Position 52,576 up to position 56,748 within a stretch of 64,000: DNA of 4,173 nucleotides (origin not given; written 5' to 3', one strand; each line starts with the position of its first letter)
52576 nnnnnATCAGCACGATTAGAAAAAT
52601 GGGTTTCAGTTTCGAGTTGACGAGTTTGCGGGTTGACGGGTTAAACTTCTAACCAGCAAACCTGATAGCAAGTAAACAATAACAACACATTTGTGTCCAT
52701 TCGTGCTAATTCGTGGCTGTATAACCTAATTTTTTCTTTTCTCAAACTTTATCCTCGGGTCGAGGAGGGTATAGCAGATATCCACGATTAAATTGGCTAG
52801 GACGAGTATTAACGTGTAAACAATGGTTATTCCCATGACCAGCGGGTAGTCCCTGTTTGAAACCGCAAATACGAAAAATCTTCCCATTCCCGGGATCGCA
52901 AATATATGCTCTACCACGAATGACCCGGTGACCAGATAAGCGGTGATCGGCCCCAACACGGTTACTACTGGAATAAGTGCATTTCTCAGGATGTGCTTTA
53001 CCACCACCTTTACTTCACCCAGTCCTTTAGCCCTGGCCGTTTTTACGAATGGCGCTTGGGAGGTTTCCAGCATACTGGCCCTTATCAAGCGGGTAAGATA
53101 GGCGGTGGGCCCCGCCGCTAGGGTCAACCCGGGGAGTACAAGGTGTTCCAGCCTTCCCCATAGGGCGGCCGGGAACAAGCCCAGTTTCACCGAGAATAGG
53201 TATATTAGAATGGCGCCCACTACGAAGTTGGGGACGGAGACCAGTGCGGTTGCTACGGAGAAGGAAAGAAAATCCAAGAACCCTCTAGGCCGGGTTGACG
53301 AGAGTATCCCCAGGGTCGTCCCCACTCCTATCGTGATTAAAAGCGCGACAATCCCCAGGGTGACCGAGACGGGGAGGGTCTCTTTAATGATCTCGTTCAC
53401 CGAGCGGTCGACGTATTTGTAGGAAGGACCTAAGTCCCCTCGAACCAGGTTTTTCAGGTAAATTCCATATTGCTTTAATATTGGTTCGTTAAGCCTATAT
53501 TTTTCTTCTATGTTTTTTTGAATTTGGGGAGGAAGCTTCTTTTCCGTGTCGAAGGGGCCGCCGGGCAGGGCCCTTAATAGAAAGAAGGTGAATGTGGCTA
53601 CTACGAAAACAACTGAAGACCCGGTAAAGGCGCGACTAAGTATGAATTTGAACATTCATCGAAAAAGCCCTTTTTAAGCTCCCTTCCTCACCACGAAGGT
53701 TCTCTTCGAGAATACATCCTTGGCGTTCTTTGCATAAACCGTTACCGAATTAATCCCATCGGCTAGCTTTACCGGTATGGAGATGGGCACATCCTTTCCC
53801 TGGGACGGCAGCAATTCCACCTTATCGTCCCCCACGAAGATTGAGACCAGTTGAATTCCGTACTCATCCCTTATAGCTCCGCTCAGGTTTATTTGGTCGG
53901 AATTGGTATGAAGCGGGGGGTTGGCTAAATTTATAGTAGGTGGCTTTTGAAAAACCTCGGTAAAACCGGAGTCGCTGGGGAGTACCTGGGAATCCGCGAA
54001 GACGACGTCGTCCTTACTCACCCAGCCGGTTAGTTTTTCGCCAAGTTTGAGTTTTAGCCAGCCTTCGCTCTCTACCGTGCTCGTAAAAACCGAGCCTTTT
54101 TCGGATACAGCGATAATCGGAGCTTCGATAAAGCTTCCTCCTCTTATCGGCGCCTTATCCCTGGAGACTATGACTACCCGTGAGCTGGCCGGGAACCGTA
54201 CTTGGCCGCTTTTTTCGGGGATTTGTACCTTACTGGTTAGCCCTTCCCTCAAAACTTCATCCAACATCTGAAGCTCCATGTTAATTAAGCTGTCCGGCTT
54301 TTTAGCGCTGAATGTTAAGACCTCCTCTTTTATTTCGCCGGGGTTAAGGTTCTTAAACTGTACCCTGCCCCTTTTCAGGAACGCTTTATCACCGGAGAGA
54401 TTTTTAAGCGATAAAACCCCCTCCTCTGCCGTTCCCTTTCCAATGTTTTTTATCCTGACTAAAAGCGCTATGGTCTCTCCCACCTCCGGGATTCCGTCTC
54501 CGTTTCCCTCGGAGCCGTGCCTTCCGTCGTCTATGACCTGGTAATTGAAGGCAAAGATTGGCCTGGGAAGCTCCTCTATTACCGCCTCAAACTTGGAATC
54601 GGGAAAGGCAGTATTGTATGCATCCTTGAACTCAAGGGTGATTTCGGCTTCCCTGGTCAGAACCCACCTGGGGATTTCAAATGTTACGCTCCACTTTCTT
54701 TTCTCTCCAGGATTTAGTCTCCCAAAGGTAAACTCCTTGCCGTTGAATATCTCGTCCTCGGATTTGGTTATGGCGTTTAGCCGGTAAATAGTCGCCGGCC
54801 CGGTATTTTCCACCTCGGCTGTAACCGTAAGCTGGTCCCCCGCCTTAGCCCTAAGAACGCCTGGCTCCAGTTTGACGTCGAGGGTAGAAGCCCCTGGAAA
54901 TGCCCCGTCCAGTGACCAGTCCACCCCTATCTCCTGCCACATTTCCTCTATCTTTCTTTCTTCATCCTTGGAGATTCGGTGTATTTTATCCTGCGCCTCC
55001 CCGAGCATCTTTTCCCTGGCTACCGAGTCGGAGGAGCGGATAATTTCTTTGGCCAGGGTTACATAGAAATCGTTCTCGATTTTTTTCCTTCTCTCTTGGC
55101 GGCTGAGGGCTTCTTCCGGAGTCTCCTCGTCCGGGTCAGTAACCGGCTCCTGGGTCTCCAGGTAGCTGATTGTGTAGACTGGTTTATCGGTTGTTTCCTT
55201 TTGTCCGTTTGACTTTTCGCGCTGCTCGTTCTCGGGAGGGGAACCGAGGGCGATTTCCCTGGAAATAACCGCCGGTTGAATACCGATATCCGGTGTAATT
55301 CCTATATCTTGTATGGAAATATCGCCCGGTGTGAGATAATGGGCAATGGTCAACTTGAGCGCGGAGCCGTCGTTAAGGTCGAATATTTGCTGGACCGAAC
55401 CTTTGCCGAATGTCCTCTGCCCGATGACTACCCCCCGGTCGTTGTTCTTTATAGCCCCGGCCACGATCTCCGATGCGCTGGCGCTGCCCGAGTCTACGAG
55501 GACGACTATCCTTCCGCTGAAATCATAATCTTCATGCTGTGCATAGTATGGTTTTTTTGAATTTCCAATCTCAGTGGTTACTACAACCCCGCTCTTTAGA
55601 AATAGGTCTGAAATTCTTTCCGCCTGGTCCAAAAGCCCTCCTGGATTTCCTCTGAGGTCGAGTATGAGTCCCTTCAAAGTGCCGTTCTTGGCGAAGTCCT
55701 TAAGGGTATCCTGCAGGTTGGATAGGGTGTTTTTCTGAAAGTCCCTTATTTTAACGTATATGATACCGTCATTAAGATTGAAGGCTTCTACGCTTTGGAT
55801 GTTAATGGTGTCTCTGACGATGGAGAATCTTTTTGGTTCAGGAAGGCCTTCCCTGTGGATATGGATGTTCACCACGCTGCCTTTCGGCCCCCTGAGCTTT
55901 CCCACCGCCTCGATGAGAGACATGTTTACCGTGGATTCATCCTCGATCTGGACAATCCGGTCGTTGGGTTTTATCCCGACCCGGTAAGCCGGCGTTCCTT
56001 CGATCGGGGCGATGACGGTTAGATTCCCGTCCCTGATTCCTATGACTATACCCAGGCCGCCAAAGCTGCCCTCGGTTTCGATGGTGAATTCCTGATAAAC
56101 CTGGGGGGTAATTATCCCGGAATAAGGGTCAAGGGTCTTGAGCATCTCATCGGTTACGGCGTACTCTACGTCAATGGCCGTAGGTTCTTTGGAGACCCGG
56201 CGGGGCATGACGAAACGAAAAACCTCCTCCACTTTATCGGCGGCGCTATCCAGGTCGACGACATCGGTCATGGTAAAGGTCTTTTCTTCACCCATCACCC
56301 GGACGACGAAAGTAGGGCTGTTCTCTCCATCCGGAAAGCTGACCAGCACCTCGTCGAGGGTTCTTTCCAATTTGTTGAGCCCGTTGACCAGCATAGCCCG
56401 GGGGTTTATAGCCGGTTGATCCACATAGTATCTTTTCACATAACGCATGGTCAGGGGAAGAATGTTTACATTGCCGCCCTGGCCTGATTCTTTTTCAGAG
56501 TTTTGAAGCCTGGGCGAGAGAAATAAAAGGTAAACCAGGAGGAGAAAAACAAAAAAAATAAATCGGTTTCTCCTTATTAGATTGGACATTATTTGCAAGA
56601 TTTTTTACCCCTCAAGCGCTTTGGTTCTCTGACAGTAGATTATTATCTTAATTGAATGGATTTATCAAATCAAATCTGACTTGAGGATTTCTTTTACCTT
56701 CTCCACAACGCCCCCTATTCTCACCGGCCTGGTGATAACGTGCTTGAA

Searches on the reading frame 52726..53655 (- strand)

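Call 15: search_protein_families(library=pfam, proteins=[window:52726-53655:-], max_evalue=0.001)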
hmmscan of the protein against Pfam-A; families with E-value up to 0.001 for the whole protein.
window:52726-53655:- (309 aa): 2 families
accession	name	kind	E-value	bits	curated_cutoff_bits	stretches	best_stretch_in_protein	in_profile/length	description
PF00528.27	BPD_transp_1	-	6.6e-38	130.7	26.4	1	112-303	1-183/184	Binding-protein-dependent transport system inner membrane component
PF19300.4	BPD_transp_1_N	-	1.4e-07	32.1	23.8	1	1-74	1-76/114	Binding-prot-dependent transport system membrane comp, N-term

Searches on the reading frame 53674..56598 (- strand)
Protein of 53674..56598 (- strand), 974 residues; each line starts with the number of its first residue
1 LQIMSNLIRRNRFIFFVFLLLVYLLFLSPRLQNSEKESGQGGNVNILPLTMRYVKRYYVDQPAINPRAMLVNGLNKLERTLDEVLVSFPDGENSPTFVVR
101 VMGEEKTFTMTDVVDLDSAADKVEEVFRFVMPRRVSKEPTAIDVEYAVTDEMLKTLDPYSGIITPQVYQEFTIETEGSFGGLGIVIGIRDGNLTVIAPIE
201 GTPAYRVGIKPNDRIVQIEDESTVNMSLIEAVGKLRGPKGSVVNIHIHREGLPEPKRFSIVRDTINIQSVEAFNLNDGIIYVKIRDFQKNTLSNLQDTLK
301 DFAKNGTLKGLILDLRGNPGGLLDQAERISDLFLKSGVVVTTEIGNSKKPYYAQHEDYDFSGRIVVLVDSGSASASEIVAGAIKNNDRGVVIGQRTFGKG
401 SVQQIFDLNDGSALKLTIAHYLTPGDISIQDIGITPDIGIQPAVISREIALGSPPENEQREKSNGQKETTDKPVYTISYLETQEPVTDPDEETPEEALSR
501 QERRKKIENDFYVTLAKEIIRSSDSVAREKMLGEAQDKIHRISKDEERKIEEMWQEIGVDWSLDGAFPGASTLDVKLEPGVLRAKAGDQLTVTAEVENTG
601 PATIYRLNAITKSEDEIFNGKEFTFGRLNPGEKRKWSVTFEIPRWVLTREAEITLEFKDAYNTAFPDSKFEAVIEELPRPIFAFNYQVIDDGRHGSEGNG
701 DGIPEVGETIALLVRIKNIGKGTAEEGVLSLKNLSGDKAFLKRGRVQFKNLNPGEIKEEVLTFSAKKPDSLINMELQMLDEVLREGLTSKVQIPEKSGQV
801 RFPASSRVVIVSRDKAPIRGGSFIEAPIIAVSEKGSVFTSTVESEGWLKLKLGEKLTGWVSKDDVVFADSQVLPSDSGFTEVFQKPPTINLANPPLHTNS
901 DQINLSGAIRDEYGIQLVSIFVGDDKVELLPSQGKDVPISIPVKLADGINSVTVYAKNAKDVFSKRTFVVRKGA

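Call 15: search_protein_families(library=pfam, proteins=[window:53674-56598:-], max_evalue=0.001)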
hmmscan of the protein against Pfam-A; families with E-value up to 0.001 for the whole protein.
window:53674-56598:- (974 aa): 5 families
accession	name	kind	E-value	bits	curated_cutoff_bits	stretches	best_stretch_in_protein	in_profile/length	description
PF03572.23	Peptidase_S41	-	1.7e-52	177.8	24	1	279-438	2-163/165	Peptidase family S41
PF17820.7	PDZ_6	-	6.6e-10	39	27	1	195-247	2-52/54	PDZ domain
PF00595.29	PDZ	-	3.3e-08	34.2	23.2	1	172-245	3-78/81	PDZ domain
PF07705.17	CARDB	-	1.2e-05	25.9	22.7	0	583-647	14-73/101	CARDB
PF13180.12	PDZ_2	-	1.4e-05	25.7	27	1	180-251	1-71/80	PDZ domain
